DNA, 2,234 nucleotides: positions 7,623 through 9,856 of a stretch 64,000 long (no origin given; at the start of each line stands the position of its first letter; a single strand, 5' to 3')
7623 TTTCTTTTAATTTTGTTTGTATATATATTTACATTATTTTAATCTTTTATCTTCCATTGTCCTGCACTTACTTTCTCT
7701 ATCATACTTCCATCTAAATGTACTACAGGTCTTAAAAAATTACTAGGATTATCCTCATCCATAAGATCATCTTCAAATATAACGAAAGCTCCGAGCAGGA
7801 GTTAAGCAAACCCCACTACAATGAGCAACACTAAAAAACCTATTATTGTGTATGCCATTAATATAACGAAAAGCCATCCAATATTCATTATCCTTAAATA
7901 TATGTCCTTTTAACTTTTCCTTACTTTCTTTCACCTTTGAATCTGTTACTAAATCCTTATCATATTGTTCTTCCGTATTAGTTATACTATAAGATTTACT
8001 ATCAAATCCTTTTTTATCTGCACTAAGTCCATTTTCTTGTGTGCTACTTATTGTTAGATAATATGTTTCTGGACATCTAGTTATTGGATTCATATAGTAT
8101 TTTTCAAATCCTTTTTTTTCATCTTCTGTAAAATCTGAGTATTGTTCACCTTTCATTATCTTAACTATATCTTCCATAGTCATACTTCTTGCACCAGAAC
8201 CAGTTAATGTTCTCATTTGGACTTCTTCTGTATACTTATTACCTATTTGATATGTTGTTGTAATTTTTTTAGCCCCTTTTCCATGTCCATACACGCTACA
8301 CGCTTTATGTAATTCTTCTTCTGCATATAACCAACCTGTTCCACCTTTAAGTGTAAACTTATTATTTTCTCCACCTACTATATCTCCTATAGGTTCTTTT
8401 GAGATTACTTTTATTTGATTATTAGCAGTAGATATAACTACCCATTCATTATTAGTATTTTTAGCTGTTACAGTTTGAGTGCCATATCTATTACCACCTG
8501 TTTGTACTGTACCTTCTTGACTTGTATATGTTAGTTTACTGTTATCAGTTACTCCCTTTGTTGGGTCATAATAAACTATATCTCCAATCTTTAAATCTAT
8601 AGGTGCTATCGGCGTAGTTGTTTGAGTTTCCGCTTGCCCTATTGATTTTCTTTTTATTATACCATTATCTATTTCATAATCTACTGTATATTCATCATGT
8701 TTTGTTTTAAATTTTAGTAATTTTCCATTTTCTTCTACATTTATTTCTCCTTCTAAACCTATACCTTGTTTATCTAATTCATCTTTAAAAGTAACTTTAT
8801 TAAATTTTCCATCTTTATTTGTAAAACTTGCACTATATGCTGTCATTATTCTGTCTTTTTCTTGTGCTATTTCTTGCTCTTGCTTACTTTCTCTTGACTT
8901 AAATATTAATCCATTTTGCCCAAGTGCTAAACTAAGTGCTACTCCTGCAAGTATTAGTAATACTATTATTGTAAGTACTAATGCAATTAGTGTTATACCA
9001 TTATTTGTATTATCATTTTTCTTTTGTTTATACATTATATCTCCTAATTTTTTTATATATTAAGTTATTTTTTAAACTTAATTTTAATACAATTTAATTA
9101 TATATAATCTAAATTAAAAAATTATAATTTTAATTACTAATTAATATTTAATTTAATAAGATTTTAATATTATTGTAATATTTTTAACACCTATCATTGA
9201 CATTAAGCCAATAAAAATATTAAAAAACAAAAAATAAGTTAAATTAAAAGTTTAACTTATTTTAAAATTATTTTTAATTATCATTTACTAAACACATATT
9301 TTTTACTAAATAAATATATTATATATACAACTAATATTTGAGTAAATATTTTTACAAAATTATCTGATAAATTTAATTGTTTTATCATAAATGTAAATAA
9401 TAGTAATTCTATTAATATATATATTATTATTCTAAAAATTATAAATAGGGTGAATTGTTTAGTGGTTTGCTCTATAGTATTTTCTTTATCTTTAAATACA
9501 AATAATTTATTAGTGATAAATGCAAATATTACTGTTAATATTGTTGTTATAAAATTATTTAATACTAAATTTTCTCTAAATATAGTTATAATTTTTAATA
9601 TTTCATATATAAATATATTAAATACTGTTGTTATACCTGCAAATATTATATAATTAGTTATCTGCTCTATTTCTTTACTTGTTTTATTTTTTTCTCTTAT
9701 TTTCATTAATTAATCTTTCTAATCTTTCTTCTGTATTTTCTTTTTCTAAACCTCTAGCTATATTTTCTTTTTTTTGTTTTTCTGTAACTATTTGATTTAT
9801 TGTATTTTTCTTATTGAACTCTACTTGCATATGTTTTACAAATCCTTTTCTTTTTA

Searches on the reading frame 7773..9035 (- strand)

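Call 3: search_protein_families(library=pfam, proteins=[window:7773-9035:-], max_evalue=1)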
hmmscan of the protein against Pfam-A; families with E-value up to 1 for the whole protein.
window:7773-9035:- (420 aa): 2 families
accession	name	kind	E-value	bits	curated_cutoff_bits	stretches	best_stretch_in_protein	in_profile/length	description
PF09095.17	AmyA-gluTrfs_C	-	0.0032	17.6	22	1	300-381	27-104/284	Alpha-amylase/4-alpha-glucanotransferase, C-terminal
PF07963.17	N_methyl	-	0.049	13.7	21.2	1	10-34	3-27/27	Prokaryotic N-terminal methylation motif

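Call 4: search_protein_families(library=ncbifam, proteins=[window:7773-9035:-], max_evalue=1)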
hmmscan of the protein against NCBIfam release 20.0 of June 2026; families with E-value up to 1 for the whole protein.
window:7773-9035:- (420 aa): 1 family
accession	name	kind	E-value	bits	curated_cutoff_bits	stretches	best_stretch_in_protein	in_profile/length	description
NF041775.1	typeIV_PilA_Myxo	equivalog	0.038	14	400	1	9-76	8-68/214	type IV pilin protein PilA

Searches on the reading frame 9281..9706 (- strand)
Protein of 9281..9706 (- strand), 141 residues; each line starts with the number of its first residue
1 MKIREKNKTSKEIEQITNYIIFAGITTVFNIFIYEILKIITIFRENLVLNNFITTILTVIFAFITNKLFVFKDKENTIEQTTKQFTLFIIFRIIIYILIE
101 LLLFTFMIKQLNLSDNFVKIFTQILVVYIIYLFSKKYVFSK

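Call 24: search_protein_families(library=pfam, proteins=[window:9281-9706:-], max_evalue=0.001)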
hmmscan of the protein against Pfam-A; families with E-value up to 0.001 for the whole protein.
window:9281-9706:- (141 aa): 1 family
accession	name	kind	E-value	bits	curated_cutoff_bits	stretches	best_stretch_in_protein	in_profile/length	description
PF04138.20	GtrA_DPMS_TM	-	1.9e-13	51.1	26.1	1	19-139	2-117/117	GtrA/DPMS, transmembrane domain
